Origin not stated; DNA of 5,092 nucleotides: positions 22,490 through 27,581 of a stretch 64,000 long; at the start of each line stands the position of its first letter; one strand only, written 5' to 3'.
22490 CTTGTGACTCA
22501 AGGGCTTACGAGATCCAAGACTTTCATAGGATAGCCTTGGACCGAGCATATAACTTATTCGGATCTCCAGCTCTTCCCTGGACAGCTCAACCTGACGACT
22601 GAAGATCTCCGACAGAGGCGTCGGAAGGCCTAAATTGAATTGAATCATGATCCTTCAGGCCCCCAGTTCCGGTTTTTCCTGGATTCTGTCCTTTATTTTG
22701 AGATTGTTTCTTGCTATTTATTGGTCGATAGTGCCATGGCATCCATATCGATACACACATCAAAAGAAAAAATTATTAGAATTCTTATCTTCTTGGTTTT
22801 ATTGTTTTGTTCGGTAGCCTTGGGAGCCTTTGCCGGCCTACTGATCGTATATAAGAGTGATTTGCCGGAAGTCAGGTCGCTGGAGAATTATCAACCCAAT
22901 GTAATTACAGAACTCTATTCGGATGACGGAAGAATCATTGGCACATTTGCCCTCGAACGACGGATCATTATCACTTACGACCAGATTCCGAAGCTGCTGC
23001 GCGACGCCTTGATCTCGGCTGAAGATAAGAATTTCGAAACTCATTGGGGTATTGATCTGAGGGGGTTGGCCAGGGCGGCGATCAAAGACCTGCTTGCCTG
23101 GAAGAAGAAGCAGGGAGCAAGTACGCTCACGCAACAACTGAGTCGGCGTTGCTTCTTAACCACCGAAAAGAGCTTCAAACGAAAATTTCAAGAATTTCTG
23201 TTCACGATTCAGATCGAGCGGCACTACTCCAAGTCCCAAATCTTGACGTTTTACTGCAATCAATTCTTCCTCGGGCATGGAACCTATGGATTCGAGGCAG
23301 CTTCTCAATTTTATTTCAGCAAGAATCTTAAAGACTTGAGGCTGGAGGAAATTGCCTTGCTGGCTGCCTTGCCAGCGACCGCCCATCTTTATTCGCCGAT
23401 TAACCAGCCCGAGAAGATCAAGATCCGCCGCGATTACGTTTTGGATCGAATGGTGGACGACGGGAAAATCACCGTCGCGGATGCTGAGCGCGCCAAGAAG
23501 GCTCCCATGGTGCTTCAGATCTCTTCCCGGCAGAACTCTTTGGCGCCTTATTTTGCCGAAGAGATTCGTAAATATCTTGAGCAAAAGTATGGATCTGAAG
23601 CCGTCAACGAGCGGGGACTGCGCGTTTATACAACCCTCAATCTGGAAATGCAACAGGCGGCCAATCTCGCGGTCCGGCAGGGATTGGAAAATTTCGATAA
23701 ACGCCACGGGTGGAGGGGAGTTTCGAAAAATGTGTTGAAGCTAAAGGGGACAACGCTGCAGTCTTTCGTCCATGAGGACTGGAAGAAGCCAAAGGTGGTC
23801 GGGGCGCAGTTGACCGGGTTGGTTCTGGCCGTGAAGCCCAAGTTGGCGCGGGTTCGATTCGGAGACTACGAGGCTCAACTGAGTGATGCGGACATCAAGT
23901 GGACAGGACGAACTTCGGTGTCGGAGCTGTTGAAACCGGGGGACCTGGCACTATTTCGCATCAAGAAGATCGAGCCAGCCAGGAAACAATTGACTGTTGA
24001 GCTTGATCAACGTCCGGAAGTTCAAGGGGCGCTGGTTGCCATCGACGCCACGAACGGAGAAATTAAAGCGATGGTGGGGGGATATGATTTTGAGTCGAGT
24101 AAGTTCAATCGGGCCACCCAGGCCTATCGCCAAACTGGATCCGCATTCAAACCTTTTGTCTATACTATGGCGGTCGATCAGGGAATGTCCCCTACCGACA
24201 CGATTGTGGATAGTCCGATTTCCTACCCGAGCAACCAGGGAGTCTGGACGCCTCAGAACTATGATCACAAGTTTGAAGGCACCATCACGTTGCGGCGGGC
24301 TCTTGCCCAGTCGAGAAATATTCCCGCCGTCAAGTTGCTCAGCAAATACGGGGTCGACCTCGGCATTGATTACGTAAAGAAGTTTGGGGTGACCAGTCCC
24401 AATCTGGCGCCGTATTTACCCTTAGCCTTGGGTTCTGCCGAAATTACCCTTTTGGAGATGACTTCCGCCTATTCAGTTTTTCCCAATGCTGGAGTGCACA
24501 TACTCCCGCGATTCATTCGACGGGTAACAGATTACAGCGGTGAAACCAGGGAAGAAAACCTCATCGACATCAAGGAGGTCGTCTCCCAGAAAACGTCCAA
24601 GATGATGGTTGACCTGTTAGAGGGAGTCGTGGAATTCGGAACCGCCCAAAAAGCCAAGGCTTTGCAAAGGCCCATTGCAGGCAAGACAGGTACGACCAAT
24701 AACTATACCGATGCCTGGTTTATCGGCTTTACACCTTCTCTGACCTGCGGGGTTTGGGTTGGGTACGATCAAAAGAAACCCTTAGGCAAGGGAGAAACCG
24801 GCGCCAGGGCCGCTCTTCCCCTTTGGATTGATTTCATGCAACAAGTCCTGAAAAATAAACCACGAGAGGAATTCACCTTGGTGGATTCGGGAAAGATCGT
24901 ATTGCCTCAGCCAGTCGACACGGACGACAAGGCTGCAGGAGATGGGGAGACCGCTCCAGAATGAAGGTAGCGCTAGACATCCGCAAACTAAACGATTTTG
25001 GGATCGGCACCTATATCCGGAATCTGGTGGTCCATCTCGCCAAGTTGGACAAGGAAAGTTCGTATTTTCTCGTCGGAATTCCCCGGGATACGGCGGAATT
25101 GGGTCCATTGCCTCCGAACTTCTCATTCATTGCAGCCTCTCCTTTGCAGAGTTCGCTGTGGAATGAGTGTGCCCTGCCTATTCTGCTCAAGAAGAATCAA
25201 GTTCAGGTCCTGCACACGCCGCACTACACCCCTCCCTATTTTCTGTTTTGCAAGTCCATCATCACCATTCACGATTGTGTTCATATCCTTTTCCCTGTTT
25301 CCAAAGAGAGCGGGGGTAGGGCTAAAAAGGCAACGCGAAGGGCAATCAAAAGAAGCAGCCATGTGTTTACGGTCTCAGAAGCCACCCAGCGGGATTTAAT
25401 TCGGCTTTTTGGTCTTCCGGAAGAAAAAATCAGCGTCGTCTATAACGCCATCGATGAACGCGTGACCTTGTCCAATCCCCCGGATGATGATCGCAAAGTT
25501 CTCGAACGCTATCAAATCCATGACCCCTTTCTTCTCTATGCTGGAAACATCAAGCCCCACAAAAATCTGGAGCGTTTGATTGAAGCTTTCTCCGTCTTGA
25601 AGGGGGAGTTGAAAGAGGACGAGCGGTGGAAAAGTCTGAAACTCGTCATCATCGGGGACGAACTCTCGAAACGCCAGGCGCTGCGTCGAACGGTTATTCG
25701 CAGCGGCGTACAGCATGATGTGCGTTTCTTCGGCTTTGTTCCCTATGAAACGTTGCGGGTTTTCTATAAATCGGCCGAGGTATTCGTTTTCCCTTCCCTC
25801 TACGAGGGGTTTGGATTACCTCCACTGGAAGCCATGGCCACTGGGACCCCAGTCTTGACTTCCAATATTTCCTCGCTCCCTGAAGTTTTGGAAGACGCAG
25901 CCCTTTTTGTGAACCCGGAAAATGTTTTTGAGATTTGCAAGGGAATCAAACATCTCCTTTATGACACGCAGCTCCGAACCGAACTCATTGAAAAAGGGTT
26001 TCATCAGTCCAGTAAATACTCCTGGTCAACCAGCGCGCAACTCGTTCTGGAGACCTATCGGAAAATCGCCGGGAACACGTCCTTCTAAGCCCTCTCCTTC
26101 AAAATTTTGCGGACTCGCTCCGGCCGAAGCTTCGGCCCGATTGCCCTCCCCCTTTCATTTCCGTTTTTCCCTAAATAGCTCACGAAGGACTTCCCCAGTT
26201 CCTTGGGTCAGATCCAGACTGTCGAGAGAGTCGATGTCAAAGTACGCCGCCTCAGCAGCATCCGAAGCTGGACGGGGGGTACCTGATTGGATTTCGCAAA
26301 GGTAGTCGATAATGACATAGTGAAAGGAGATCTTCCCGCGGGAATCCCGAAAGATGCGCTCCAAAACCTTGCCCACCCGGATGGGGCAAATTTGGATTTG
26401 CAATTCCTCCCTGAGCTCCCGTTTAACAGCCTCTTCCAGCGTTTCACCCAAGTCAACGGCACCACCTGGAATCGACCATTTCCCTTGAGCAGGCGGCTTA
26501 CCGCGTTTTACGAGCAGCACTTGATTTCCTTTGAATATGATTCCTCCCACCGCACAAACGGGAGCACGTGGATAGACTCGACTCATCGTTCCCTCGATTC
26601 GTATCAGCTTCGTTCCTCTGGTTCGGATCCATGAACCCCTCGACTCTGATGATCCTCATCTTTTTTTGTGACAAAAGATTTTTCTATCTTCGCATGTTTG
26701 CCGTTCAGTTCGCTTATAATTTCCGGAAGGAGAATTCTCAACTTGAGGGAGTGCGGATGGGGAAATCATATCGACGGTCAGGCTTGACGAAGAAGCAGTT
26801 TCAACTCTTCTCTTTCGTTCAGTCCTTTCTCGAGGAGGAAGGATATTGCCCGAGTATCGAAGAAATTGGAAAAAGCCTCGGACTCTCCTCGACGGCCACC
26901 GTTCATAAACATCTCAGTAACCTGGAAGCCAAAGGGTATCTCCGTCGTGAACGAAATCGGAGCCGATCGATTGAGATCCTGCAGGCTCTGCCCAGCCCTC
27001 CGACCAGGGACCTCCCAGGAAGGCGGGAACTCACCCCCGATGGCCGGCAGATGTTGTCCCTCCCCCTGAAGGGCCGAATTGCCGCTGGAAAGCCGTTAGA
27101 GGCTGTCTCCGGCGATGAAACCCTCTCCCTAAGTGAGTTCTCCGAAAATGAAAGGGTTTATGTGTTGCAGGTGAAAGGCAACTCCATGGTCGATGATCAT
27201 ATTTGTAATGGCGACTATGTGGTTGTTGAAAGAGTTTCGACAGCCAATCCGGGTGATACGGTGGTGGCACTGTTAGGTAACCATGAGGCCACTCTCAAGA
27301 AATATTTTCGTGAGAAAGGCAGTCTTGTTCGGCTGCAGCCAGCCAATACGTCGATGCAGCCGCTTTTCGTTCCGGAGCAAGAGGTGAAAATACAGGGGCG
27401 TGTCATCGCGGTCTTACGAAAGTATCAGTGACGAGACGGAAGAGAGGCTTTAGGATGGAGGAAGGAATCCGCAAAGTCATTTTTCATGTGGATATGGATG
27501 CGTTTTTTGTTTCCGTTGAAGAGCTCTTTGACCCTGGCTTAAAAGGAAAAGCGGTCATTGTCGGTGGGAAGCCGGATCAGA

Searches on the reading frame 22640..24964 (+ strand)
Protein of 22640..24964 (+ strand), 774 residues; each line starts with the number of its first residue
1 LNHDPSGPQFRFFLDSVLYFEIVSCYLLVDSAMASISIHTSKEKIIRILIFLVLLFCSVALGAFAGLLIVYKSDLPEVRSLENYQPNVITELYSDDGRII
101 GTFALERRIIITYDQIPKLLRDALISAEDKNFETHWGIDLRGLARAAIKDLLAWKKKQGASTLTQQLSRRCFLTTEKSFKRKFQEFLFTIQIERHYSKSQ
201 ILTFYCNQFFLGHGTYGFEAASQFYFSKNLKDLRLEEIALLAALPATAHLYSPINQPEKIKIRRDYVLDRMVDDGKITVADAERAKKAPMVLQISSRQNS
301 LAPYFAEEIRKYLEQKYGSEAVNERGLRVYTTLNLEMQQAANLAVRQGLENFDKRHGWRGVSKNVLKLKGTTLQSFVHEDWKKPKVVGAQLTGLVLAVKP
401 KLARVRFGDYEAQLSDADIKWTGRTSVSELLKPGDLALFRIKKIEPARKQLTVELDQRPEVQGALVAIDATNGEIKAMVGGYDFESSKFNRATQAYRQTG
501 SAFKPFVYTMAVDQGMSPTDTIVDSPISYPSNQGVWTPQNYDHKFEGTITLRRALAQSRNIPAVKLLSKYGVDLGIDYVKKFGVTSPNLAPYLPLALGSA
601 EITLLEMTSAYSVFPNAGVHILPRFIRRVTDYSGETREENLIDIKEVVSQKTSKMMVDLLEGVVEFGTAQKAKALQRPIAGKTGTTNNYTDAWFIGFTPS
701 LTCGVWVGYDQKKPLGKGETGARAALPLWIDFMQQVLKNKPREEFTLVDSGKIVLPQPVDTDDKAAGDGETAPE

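Call 54: search_protein_families(library=pfam, proteins=[window:22640-24964:+], max_evalue=0.00001)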
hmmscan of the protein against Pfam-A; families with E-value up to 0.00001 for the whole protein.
window:22640-24964:+ (774 aa): 2 families
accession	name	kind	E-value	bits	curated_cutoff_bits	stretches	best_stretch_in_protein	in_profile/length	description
PF00912.28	Transgly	-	4.6e-59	199.3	27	1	97-271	2-177/178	Transglycosylase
PF00905.27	Transpeptidase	-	6.4e-36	124.5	22.1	1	463-706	1-272/299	Penicillin binding protein transpeptidase domain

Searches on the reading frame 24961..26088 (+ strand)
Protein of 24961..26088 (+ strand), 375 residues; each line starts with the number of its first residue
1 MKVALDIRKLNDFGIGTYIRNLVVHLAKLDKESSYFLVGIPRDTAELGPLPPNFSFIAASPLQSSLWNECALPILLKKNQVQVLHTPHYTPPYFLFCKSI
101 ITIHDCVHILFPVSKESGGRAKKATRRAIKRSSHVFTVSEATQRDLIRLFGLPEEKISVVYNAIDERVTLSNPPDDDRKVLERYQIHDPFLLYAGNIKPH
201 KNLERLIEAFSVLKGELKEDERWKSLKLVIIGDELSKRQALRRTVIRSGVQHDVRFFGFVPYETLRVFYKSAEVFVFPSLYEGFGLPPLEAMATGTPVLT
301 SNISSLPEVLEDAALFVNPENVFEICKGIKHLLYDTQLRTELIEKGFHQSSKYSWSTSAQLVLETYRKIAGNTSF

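Call 54: search_protein_families(library=pfam, proteins=[window:24961-26088:+], max_evalue=0.00001)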
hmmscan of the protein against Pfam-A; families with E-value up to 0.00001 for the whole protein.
window:24961-26088:+ (375 aa): 6 families
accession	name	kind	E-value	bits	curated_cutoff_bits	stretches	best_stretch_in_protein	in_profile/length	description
PF00534.26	Glycos_transf_1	-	1.3e-35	122.9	26.4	1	188-347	15-170/172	Glycosyl transferases group 1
PF13692.12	Glyco_trans_1_4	-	4.1e-29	102.1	27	1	189-335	2-142/142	Glycosyl transferases group 1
PF13439.12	Glyco_transf_4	-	2.7e-20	73.5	28.5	1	14-166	3-168/170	Glycosyltransferase Family 4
PF20706.3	GT4-conflict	-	2.2e-12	47.1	26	1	123-317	138-324/385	Family 4 Glycosyltransferase in conflict systems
PF13524.12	Glyco_trans_1_2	-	4.3e-07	30.4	25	1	227-360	16-140/144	Glycosyl transferase-like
PF13579.12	Glyco_trans_4_4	-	1.8e-06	28.9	29.7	1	14-162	2-157/158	Glycosyl transferase 4-like domain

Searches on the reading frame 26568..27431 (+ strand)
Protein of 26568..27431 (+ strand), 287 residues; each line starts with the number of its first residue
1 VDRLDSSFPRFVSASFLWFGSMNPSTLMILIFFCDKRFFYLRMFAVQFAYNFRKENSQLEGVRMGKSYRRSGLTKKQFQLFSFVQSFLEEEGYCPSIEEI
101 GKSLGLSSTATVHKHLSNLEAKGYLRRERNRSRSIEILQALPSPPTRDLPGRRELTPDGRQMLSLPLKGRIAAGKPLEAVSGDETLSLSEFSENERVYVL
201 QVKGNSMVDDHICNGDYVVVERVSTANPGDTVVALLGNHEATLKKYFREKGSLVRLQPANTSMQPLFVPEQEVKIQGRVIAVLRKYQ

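Call 54: search_protein_families(library=pfam, proteins=[window:26568-27431:+], max_evalue=0.00001)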
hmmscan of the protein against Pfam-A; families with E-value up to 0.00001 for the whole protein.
window:26568-27431:+ (287 aa): 4 families
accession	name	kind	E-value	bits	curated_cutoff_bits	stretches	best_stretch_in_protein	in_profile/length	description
PF00717.28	Peptidase_S24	-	4.6e-25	88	23.3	1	167-280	2-116/116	Peptidase S24-like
PF01726.22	LexA_DNA_bind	-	6.4e-20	71.1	23.7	1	71-133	2-64/65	LexA DNA binding domain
PF13730.12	HTH_36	-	1.1e-06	28.7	25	1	72-125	2-55/55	Helix-turn-helix domain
PF12802.13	MarR_2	-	8.5e-06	26.3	27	0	71-131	1-56/61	MarR family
